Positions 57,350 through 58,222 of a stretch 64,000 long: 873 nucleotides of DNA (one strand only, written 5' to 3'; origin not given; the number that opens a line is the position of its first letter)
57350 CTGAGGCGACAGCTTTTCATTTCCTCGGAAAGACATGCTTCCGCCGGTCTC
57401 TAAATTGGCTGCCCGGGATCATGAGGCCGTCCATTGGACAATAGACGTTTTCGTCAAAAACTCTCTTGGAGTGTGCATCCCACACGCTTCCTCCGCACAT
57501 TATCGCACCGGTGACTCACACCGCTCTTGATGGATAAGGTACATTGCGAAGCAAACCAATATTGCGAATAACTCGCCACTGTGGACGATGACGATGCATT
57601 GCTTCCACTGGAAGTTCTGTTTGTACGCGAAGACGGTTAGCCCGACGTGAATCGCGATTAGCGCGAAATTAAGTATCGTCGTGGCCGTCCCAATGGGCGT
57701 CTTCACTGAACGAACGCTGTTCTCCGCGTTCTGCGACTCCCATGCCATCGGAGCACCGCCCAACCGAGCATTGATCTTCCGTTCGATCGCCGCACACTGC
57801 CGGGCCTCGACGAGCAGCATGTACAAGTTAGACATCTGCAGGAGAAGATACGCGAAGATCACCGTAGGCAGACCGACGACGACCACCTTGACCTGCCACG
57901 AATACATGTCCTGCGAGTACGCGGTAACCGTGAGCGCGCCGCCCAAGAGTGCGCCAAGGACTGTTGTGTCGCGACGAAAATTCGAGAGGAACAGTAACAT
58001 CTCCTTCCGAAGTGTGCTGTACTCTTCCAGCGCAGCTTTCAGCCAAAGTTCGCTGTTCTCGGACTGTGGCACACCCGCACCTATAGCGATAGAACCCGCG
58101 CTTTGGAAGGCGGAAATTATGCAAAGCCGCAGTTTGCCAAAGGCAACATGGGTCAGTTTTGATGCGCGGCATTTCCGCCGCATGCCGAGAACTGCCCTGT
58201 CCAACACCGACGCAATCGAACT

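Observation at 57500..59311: Co-directional HEPN-like (Rx4H) protein plus 4-TM membrane protein in an AT-shifted islet: candidate uncharacterised defence or abortive-infection pair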

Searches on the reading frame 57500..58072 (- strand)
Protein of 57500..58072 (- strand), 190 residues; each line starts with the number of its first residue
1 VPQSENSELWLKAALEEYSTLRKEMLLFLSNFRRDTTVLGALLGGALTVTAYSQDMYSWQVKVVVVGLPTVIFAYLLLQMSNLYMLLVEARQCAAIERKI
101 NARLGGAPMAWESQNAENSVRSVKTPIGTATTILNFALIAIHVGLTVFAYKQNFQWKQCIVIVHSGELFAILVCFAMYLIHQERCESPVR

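Call 37: search_protein_representatives(alignment_id=A2)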
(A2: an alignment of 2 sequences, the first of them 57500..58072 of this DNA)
Query: 2 sequences, 195 profile positions. Proteins with E-value up to 0.001 (for the whole library): 39; up to 1e-10: 20; up to 1e-30: 4. The best 39 are listed.
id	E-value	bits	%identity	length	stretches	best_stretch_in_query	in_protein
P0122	5.0e-119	411.3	-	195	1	1-195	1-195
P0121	3.1e-115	398.9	-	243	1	2-190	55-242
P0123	1.4e-44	168.3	-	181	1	1-182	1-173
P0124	1.5e-36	142.1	-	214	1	1-191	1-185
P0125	3.4e-24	101.8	-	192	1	10-184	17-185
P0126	1.2e-20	90.3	-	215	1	2-143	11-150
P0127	1.8e-18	83.1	-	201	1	4-185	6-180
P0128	3.8e-18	82.1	-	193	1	3-176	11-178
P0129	1.2e-17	80.4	-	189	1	8-180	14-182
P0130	2.7e-16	76.1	-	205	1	10-177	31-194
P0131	4.5e-16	75.3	-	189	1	10-169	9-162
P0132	9.4e-16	74.3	-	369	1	10-181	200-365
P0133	1.8e-15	73.3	-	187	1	15-177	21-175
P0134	2.3e-13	66.5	-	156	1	39-188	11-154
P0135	8.1e-13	64.7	-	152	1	13-137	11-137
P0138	8.3e-12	61.4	-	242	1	7-183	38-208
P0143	1.7e-07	47.4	-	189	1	10-147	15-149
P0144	2.7e-07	46.7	-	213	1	15-170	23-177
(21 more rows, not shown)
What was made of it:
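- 57500..58072 (-): Gene for a 190-aa, 4-TM protein of a rare uncharacterised family. The maximal ORF runs to 58231 (243 aa, VEX43_17365). It is a neighbour of the HEPN gene, not a demonstrated partner. 39 representatives at E<=1e-3 among 1.84 billion (call 37).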

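Call 43: find_related_loci(query=A4, collection=metagenome_contigs, flank=5000)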
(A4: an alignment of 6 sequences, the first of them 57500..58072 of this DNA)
Query A4 (190 aa) in metagenome_contigs; peptide patterns used: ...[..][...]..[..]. (x = any residue, [..] = any of these).
121 stretches matched a pattern; 2 encode a relative of the query (tblastn E <= 1e-3); 2 distinct loci.
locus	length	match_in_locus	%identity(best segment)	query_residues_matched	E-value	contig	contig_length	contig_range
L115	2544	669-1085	30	5-149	4e-18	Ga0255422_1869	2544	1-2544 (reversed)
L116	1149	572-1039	28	27-188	4e-18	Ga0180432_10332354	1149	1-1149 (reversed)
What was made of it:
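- Tried and rejected: Only two short loci (call 43).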

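Call 44: find_homologous_proteins(query=A3, max_evalue=0.001)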
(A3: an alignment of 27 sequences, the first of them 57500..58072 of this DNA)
Query A3 (27 sequences) (190 aa, profile of the alignment): 4 proteins with E <= 0.001 among 8000 candidates.
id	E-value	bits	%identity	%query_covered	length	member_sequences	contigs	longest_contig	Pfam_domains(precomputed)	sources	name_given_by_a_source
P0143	1.0e-59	219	30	73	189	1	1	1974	-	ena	-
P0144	2.2e-59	218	31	53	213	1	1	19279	-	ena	-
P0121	1.1e-58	216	99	100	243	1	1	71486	-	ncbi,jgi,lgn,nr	ncbi:MAG TPA: hypothetical protein VEX43_17365 [Chthoniobacterales bacterium]|nr:hypothetical protei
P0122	1.9e-57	212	64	98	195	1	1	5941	-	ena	-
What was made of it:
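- Tried and rejected: Only 4 proteins, because of the word index (call 44).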

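Call 46: find_encoding_contigs(protein=P0144, flank=5000, max_places=3)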
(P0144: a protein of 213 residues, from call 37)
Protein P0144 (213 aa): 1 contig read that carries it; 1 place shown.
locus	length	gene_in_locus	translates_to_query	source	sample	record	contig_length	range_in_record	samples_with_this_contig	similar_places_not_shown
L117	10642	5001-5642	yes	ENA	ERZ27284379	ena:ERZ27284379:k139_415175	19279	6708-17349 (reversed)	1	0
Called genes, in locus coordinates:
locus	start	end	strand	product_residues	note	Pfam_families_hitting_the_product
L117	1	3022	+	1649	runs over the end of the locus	?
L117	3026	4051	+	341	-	-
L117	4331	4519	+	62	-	-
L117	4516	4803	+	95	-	PF05016:ParE_toxin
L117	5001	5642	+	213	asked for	-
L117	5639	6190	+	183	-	PF13521:AAA_28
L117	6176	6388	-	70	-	-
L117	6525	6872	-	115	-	PF13560:HTH_31, PF04545:Sigma70_r4 (faint), PF12844:HTH_19 (weak), PF13443:HTH_26 (weak), PF01381:HTH_3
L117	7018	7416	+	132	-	-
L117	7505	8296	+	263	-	-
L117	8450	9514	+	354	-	-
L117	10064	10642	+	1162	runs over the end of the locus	PF24391:HD-CE, PF06745:ATPase (faint)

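Call 47: find_encoding_contigs(protein=P0143, flank=5000, max_places=3)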
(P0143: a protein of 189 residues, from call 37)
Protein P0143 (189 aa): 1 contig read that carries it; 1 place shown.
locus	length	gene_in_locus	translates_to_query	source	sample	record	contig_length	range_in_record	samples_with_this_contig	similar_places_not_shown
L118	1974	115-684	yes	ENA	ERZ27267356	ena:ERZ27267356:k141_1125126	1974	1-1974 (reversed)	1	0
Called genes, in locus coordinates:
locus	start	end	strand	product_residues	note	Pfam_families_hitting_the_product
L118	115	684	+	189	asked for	-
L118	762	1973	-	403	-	?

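Call 48: search_protein_families(library=pfam, alignment_id=A3, max_evalue=0.01)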
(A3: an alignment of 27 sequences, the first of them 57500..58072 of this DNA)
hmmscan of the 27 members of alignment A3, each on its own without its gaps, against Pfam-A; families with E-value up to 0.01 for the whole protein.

A. member 1, window:57500-58072:- (190 aa): 0 families

B. families by the number of members that match (of 27 scanned): 10 families
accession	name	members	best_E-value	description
PF13521.12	AAA_28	1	1.4e-30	AAA domain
PF13238.12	AAA_18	1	7.4e-05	AAA domain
PF06127.16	Mpo1-like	1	0.00049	2-hydroxy-palmitic acid dioxygenase Mpo1-like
PF20990.2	DUF2207_C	1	0.0006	Predicted membrane protein (DUF2207) C-terminal domain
PF05568.16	ASFV_J13L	1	0.00079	African swine fever virus J13L protein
PF05915.17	TMEM_230_134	1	0.0041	Transmembrane proteins 230/134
PF25637.1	DUF7942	1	0.0047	Family of unknown function (DUF7942)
PF07895.16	DUF1673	1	0.0075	Protein of unknown function (DUF1673)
PF23417.1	STING_TM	1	0.008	STING transmembrane domain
PF14126.11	DUF4293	1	0.0089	Domain of unknown function (DUF4293)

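Call 57: search_protein_families(library=pfam, proteins=[L117:5639-6190:+], max_evalue=0.1)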
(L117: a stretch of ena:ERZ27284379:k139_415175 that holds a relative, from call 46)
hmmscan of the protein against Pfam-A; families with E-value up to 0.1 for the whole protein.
L117:5639-6190:+ (183 aa): 6 families
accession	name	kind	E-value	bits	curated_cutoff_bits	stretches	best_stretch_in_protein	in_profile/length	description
PF13521.12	AAA_28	-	2.3e-30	106.4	27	1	10-162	2-157/164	AAA domain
PF13207.12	AAA_17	-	0.00023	21.9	27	1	13-66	1-56/136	AAA domain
PF01712.25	dNK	-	0.00031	21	27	1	11-96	2-90/203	Deoxynucleoside kinase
PF13238.12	AAA_18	-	0.0031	18.4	29.4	1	10-40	1-25/128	AAA domain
PF00005.33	ABC_tran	-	0.0067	17.5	25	1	3-85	7-80/137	ABC transporter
PF20720.3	nSTAND3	-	0.018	15.2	27.2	1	4-38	14-45/155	Novel STAND NTPase 3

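Call 66: search_protein_families(library=phrogs, proteins=[window:57500-58072:-], max_evalue=0.01)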
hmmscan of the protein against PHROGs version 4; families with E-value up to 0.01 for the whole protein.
window:57500-58072:- (190 aa): 0 families

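Call 73: search_dna_similar(query=window:57500-58072:-, collection=plasmids, mode=protein, max_evalue=0.01)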
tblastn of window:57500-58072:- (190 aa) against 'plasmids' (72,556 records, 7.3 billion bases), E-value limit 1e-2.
No match.

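Call 74: search_dna_similar(query=window:57500-58072:-, collection=phages, mode=protein, max_evalue=0.01)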
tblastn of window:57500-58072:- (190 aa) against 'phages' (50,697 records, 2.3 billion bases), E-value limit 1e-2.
No match.
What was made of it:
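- Tried and rejected: Nothing (calls 73, 74).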

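Call 79: search_protein_families(library=padloc, proteins=[L117:5001-5642:+, L117:5639-6190:+, P0132], max_evalue=0.01)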
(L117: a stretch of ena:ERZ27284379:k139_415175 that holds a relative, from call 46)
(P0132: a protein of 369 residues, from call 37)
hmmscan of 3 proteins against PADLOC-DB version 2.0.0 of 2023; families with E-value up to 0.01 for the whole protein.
L117:5001-5642:+ (213 aa): 0 families

L117:5639-6190:+ (183 aa): 2 families
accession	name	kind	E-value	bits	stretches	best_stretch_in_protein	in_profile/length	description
PDLC02911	VakA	-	1.5e-06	26.9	1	9-135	4-110/163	-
PDLC02979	AriA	-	0.0028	15.5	1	9-142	25-162/373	-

P0132 (369 aa): 1 family
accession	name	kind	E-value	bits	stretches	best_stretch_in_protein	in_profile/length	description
PDLC04140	mad8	-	0.0022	15.5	1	4-181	24-147/314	mads_8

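Call 85: find_related_loci(query=A4, collection=viral_contigs, flank=5000)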
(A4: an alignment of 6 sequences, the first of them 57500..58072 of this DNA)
Query A4 (190 aa) in viral_contigs; peptide patterns used: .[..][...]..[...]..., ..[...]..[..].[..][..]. (x = any residue, [..] = any of these).
29 stretches matched a pattern, but none encodes a relative of the query by tblastn (E <= 1e-3).
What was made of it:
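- Tried and rejected: Nothing (call 85).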

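Call 86: list_cluster_members(proteins=[P0123, P0124, P0125, P0126, P0127, P0128, P0129, P0130, P0132, P0138])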
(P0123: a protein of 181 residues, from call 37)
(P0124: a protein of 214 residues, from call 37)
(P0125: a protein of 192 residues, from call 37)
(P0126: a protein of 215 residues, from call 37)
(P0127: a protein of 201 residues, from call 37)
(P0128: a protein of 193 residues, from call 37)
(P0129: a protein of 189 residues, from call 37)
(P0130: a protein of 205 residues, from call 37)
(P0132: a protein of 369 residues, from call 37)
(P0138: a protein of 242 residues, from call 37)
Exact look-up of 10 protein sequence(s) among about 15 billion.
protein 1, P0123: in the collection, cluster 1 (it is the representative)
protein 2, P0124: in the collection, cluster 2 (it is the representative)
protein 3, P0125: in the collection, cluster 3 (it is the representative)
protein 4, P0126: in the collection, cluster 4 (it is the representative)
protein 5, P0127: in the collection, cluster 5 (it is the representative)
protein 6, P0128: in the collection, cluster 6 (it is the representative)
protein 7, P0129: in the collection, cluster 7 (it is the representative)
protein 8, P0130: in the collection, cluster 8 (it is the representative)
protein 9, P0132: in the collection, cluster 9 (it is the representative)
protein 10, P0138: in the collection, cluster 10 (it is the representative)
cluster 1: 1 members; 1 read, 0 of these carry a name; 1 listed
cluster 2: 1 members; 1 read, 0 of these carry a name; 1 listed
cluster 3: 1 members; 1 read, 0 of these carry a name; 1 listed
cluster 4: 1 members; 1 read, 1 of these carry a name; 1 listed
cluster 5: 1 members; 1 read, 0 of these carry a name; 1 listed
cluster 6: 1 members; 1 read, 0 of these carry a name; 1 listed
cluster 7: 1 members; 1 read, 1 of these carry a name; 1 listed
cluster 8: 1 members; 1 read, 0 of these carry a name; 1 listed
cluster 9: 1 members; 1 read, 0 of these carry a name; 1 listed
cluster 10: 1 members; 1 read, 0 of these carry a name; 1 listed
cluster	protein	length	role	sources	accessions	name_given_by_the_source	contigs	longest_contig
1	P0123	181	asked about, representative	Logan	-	-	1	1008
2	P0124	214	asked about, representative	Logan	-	-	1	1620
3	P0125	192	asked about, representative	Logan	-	-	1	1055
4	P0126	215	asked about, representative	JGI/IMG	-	hypothetical protein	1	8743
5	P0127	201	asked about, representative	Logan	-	-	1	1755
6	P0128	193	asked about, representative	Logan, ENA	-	-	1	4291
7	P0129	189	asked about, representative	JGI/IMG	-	hypothetical protein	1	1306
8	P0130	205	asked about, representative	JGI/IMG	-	-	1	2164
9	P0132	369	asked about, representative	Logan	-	-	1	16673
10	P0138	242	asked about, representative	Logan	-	-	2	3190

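Call 87: find_encoding_contigs(protein=P0126, flank=5000, max_places=2)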
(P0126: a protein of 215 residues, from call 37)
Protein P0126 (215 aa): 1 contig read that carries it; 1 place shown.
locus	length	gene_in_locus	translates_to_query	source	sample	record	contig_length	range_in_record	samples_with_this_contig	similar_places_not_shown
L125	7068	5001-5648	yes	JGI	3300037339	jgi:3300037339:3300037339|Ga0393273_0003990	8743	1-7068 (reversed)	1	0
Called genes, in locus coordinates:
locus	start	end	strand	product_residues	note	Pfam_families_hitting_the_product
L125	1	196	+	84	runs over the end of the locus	PF12441:CopG_antitoxin (weak)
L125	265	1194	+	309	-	PF02665:Nitrate_red_gam (weak)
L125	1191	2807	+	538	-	PF13183:Fer4_8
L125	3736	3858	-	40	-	-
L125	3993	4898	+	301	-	-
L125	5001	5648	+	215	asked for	-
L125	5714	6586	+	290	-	-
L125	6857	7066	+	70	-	?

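Call 89: search_protein_families(library=pfam, proteins=[L125:3993-4898:+, L125:5714-6586:+], max_evalue=5)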
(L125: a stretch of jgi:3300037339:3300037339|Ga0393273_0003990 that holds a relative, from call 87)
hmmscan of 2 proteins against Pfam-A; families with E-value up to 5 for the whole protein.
L125:3993-4898:+ (301 aa): 1 family
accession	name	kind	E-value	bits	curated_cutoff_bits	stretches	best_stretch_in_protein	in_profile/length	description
PF10137.14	CAP12-PCTIR_TIR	-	0.011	16.1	24.7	1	39-117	23-101/119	CAP12/Pycsar effector protein, TIR domain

L125:5714-6586:+ (290 aa): 0 families
